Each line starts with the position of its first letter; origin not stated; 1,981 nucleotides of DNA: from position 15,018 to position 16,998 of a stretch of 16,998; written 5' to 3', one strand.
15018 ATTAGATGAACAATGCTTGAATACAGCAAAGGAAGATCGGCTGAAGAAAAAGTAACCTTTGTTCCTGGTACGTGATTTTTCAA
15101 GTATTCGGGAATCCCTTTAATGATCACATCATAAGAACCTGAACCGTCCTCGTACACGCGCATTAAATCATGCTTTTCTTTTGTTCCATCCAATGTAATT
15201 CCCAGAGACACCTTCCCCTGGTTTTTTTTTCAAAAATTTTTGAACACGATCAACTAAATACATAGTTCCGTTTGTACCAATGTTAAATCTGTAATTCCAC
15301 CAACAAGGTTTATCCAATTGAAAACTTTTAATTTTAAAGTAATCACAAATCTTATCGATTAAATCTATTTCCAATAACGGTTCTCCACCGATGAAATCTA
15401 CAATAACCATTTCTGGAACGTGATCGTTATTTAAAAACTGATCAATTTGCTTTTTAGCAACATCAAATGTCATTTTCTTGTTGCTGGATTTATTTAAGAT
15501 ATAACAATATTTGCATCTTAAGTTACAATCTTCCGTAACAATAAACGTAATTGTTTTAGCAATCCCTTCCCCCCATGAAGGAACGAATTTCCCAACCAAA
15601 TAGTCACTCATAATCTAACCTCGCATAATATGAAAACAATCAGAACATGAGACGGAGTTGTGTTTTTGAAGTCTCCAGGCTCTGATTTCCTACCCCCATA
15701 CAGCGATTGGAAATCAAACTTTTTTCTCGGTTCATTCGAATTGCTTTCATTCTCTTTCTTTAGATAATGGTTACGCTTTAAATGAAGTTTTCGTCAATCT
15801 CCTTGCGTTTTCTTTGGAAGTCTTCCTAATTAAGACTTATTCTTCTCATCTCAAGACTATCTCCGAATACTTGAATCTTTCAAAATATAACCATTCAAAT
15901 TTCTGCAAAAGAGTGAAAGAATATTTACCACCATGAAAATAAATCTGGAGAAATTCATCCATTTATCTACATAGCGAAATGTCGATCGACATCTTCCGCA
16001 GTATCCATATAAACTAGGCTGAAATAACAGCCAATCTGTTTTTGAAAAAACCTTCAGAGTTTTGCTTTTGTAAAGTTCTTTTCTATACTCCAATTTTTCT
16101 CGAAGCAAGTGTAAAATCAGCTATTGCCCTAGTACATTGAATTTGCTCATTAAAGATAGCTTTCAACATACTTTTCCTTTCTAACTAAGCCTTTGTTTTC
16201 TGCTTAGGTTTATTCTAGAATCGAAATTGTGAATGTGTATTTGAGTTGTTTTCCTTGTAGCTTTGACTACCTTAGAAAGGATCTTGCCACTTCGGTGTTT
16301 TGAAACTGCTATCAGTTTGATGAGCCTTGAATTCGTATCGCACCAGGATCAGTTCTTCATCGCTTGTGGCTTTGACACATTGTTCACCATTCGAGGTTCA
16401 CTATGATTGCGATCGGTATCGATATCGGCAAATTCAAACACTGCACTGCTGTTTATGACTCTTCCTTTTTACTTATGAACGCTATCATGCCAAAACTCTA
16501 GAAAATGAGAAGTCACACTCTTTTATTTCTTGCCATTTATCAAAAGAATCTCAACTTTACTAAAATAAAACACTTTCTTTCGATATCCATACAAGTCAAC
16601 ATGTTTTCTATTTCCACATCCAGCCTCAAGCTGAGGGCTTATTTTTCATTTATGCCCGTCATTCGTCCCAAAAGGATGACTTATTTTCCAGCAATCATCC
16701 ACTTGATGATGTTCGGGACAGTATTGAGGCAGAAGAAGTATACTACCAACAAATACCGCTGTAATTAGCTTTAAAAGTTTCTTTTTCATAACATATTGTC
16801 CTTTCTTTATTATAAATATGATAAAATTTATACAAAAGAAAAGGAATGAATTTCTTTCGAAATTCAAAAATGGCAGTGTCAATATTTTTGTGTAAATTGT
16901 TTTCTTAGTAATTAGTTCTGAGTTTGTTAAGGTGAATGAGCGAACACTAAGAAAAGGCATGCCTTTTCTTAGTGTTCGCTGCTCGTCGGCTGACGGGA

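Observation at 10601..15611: AT-rich five-gene operon: radical SAM/SPASM enzyme, small partner protein, 12-Cys repeat peptide, ABC exporter, coupled lipoprotein (candidate thioether-crosslinked RiPP system)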

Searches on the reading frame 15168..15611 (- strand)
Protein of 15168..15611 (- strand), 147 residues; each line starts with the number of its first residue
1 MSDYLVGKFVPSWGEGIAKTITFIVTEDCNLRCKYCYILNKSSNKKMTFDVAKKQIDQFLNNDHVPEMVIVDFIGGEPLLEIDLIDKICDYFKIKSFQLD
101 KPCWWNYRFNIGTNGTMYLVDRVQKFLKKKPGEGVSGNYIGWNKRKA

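Call 35: list_cluster_members(proteins=[P0001, window:12971-13180:-, window:15168-15611:-, window:13472-15211:-, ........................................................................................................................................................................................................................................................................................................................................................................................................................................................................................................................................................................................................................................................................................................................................, L001:2274-2546:+])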
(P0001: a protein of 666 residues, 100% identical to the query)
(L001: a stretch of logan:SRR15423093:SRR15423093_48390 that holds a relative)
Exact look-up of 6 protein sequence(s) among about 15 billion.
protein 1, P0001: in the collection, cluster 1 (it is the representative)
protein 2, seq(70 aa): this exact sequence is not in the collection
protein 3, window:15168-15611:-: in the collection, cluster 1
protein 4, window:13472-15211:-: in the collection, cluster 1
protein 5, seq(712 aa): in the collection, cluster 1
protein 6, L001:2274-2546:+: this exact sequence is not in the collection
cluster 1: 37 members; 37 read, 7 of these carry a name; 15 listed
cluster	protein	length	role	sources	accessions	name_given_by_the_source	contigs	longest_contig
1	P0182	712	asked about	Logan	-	-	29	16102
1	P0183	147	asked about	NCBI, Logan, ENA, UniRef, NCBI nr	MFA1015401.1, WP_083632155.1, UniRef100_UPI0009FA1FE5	4Fe-4S cluster-binding domain-containing protein [Dubosiella newyorkensis] | 4Fe-4S cluster-binding domain-containing protein n=1 Tax=Dubosiella newyorkensis ... | radical SAM protein [Dubosiella newyorkensis]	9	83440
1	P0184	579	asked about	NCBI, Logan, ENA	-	-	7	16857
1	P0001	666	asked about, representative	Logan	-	-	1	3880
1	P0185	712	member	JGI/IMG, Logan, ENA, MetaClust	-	\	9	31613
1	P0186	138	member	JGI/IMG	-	uncharacterized protein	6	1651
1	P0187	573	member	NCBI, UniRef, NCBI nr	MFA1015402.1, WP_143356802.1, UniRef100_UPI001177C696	radical SAM protein [Dubosiella newyorkensis] | radical SAM protein n=2 Tax=Dubosiella newyorkensis TaxID=1862672 RepID=UPI001177C696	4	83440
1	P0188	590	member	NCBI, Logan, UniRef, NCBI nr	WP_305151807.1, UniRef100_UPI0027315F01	radical SAM peptide maturase, CXXX-repeat target family [uncultured Dubosiella sp.] | radical SAM peptide maturase, CXXX-repeat target family n=1 Tax=uncultured Dubosiella sp. ...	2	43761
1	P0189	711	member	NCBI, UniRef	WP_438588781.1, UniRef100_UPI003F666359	radical SAM peptide maturase, CXXX-repeat target family [Dubosiella newyorkensis] | radical SAM peptide maturase, CXXX-repeat target family n=1 Tax=Dubosiella newyorkensis ...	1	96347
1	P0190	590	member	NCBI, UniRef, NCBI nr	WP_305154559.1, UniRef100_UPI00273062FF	radical SAM peptide maturase, CXXX-repeat target family [uncultured Dubosiella sp.] | radical SAM peptide maturase, CXXX-repeat target family n=1 Tax=uncultured Dubosiella sp. ...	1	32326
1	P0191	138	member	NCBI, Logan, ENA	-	-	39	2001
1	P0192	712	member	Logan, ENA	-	-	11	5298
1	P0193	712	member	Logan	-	-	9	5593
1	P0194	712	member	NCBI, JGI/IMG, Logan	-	-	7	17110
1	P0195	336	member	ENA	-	-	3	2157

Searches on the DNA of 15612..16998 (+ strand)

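Call 56: search_dna_similar(query=window:15612-16998:+, collection=plasmids, mode=distant, max_rows=10)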
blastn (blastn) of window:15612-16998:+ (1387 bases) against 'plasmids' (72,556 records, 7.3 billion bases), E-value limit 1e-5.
No match.
